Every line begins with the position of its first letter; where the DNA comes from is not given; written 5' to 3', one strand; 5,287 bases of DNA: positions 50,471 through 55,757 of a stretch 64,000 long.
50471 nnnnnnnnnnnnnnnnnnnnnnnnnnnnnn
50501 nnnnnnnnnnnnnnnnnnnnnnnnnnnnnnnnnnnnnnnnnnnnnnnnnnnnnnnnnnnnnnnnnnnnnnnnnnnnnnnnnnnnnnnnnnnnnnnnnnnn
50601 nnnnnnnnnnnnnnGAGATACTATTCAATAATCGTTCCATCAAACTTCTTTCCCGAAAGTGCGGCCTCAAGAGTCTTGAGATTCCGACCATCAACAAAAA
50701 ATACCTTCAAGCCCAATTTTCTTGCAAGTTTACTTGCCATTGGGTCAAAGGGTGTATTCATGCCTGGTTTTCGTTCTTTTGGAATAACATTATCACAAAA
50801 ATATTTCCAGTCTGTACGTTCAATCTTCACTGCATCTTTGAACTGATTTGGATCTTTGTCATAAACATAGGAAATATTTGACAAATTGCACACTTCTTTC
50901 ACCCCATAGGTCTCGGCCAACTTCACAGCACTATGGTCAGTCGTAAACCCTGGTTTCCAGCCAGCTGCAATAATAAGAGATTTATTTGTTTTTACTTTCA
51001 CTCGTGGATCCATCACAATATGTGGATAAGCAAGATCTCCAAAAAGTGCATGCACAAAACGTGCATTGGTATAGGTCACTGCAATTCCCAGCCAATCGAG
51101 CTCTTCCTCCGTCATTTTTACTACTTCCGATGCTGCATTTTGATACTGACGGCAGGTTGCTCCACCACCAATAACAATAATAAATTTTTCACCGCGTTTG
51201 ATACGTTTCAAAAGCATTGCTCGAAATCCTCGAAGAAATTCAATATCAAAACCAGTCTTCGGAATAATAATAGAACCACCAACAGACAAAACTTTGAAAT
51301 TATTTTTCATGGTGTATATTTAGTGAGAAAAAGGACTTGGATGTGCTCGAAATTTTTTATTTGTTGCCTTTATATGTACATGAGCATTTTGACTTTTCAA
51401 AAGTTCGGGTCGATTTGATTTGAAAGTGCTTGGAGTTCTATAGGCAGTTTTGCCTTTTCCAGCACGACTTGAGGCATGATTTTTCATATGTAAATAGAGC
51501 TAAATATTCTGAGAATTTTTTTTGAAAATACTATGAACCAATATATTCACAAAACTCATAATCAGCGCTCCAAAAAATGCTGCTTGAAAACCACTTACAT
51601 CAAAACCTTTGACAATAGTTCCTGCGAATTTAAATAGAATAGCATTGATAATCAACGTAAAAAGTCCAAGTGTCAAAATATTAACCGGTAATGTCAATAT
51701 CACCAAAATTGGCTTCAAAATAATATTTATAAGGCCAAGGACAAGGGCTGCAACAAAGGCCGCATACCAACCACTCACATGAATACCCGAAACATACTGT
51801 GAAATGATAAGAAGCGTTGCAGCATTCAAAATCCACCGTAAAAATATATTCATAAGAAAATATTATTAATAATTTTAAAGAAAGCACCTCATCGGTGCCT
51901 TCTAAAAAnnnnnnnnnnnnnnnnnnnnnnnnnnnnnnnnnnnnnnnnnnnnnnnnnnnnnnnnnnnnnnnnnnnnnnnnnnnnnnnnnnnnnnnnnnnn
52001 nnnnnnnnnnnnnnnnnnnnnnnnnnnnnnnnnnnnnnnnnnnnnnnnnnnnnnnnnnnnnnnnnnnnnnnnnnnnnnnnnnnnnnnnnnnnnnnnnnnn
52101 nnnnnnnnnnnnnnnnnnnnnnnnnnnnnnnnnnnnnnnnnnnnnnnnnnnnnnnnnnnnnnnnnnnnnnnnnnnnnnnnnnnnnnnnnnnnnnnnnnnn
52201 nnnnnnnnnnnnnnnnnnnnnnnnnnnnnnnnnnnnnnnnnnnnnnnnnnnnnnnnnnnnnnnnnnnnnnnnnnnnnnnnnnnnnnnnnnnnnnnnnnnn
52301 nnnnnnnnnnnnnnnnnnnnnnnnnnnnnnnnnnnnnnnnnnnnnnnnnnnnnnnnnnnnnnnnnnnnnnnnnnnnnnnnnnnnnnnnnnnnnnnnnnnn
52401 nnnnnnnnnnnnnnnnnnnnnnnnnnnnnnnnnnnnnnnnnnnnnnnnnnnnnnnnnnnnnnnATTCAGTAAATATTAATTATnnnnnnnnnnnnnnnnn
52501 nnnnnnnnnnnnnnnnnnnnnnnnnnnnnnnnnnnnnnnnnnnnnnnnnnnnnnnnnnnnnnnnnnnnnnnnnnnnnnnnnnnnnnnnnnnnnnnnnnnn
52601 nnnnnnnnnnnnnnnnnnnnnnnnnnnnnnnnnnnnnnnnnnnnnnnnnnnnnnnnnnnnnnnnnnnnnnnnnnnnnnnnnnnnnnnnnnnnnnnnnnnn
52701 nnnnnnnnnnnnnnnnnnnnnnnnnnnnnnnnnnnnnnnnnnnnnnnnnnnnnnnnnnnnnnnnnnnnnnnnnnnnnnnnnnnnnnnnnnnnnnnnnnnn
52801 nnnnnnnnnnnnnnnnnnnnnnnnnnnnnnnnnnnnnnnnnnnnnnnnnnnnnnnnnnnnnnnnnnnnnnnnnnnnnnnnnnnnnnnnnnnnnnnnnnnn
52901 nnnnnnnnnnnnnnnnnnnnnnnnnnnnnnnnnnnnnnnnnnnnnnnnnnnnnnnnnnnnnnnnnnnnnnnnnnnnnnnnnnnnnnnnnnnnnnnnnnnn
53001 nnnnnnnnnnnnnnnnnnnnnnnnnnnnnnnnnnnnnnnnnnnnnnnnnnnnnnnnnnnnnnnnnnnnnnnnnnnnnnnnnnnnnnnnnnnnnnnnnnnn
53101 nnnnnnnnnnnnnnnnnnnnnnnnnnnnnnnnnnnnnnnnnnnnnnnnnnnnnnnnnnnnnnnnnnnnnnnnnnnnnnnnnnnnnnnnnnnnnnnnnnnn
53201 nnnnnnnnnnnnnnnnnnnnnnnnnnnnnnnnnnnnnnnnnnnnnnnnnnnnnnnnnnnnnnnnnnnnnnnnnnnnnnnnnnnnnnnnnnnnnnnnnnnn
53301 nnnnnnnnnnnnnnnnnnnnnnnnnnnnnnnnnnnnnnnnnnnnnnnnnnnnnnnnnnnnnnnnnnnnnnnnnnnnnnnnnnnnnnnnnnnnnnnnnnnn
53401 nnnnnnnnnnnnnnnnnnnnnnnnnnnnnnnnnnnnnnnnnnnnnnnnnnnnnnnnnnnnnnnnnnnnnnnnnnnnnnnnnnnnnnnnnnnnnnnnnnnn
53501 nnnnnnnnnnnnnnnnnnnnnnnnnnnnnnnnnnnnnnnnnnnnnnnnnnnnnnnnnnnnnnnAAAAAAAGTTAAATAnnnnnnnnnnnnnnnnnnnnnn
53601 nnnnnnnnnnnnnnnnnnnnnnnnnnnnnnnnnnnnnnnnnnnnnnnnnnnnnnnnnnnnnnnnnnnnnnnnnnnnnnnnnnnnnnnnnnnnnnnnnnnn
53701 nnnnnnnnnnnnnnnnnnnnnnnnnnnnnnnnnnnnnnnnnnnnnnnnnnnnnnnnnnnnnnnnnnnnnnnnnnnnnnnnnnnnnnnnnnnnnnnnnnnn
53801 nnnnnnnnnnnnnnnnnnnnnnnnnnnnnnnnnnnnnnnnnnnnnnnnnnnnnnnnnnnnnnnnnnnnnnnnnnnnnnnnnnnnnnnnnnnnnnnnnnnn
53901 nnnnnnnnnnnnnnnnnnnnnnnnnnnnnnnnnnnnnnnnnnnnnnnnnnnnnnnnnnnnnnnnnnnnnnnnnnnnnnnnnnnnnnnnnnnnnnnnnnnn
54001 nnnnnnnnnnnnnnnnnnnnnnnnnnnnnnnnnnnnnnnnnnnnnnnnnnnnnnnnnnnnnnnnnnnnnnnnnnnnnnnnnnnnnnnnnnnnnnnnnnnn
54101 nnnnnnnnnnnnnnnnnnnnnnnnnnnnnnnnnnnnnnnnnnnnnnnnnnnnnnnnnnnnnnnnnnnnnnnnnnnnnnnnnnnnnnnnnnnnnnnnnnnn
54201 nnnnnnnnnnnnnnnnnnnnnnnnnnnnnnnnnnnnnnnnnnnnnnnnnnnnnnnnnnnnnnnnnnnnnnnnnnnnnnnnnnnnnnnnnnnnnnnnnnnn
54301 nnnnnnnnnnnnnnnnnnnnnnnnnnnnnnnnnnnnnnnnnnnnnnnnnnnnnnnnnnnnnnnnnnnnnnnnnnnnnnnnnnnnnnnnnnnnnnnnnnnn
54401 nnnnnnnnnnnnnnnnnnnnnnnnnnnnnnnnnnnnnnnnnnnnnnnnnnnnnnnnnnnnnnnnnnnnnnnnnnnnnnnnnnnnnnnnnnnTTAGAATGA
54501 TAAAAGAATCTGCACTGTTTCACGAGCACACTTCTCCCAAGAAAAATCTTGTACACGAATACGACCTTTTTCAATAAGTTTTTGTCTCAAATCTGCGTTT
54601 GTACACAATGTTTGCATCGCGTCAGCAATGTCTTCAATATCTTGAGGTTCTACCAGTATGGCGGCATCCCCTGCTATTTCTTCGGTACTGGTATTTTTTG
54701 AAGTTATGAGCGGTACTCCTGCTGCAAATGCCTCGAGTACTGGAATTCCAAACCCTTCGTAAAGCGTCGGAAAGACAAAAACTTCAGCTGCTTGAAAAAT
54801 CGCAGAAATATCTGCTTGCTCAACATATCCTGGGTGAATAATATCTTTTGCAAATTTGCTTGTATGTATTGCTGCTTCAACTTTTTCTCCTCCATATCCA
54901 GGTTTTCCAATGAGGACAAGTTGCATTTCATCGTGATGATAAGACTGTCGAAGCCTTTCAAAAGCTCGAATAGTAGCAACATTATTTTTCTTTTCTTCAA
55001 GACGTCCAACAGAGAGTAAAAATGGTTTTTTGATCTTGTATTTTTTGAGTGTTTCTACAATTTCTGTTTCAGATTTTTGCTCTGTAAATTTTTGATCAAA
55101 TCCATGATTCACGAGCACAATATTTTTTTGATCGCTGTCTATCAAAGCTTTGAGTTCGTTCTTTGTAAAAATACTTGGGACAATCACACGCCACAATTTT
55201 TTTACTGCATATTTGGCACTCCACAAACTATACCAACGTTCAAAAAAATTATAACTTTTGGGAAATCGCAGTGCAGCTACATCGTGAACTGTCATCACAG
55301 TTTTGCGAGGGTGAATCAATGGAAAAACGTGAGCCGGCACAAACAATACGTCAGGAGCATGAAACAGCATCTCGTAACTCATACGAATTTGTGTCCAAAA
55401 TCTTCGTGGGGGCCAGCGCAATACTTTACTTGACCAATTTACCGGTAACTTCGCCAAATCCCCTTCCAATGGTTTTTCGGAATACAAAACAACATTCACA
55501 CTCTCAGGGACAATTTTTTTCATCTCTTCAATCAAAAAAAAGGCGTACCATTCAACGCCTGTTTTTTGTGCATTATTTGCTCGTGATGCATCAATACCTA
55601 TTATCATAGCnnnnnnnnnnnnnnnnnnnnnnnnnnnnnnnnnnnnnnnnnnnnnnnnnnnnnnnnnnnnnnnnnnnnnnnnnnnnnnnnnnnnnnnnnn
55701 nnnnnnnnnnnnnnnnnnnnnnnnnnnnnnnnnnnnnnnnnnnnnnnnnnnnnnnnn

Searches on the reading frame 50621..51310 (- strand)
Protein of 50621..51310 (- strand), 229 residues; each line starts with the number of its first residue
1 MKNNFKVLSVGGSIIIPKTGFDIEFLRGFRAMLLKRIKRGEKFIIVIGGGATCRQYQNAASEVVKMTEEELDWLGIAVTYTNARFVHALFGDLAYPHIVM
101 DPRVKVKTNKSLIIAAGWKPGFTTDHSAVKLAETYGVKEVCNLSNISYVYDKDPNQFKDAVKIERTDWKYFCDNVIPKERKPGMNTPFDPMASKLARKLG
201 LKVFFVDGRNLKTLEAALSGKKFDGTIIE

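Call 69: search_protein_families(library=pfam, proteins=[window:50621-51310:-], max_evalue=0.0001)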
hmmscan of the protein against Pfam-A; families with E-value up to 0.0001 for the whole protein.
window:50621-51310:- (229 aa): 1 family
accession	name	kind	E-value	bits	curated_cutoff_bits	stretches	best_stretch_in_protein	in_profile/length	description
PF00696.33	AA_kinase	-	4.2e-17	63.1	24.9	1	5-206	2-233/234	Amino acid kinase family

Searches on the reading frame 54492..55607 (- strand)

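Call 69: search_protein_families(library=pfam, proteins=[window:54492-55607:-], max_evalue=0.0001)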
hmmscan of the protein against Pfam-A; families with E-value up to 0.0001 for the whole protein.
window:54492-55607:- (371 aa): 6 families
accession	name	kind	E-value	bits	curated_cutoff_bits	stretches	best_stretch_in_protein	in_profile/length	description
PF00534.26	Glycos_transf_1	-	3.6e-34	118.2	26.4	1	192-349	11-170/172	Glycosyl transferases group 1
PF13692.12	Glyco_trans_1_4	-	2.3e-29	102.9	27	1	195-337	2-142/142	Glycosyl transferases group 1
PF20706.3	GT4-conflict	-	7.5e-14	51.9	26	1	154-308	163-316/385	Family 4 Glycosyltransferase in conflict systems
PF13439.12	Glyco_transf_4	-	1.1e-08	35.8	28.5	1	17-171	3-167/170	Glycosyltransferase Family 4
PF13524.12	Glyco_trans_1_2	-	1.4e-08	35.3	25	1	229-363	16-141/144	Glycosyl transferase-like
PF00982.27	Glyco_transf_20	-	5.4e-06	25.8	32.5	1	177-353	257-456/473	Glycosyltransferase family 20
